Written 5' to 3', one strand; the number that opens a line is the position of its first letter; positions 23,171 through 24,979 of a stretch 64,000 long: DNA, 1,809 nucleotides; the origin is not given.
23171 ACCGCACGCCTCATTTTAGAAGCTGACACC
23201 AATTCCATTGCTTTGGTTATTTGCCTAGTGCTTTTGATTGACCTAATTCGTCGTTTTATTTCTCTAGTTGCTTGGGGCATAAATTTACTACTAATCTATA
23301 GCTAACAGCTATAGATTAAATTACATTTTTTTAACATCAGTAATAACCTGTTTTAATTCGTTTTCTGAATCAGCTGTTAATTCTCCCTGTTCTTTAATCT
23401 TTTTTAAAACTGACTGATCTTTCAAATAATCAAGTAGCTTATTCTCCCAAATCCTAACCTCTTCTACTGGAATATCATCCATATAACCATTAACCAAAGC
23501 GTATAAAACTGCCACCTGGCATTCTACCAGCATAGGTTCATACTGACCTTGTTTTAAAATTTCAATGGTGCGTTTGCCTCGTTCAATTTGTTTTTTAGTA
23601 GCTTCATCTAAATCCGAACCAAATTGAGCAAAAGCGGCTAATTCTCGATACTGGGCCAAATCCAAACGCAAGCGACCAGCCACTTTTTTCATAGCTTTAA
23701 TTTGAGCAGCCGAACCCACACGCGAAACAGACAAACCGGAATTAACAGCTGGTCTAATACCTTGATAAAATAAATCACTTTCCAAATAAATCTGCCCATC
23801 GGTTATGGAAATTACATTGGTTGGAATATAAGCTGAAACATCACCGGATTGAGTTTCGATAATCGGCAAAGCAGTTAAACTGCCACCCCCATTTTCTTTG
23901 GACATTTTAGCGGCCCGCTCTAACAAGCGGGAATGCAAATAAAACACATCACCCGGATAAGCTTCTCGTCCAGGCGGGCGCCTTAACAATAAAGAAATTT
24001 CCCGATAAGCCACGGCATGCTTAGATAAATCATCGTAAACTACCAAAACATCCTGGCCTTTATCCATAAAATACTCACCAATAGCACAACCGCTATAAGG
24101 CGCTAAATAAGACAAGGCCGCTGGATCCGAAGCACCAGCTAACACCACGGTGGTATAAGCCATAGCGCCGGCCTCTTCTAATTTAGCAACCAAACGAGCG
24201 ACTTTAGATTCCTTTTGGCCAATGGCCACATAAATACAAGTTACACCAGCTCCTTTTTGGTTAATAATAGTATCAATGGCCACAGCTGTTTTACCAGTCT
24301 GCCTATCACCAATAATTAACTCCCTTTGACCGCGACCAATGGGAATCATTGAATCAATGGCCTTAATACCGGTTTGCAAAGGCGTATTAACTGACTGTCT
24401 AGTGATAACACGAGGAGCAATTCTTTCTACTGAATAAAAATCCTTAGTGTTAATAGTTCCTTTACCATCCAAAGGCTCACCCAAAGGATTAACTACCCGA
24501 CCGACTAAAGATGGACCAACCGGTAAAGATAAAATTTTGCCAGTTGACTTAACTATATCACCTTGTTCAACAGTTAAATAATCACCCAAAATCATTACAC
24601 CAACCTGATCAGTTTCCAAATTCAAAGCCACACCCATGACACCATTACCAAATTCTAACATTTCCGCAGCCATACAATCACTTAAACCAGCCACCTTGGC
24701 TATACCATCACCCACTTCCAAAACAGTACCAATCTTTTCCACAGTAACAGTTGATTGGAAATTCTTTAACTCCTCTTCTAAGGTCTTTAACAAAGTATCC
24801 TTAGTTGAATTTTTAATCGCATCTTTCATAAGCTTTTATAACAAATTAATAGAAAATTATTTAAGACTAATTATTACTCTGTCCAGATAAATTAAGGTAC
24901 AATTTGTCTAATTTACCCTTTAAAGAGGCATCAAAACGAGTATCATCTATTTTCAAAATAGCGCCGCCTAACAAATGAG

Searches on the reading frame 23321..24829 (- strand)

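Call 27: search_protein_families(library=pfam, proteins=[window:23321-24829:-], max_evalue=0.00001)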
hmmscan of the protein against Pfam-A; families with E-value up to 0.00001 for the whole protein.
window:23321-24829:- (502 aa): 3 families
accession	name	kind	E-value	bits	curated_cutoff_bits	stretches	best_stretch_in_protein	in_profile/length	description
PF00006.31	ATP-synt_ab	-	1e-84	283.9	29.5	1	154-369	1-213/213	ATP synthase alpha/beta family, nucleotide-binding domain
PF00306.32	ATP-synt_ab_C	-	1.7e-48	164.6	27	1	376-498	1-125/126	ATP synthase alpha/beta chain, C terminal domain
PF02874.29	ATP-synt_ab_N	-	2.2e-16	60.5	20.9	1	30-97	2-69/69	ATP synthase alpha/beta family, beta-barrel domain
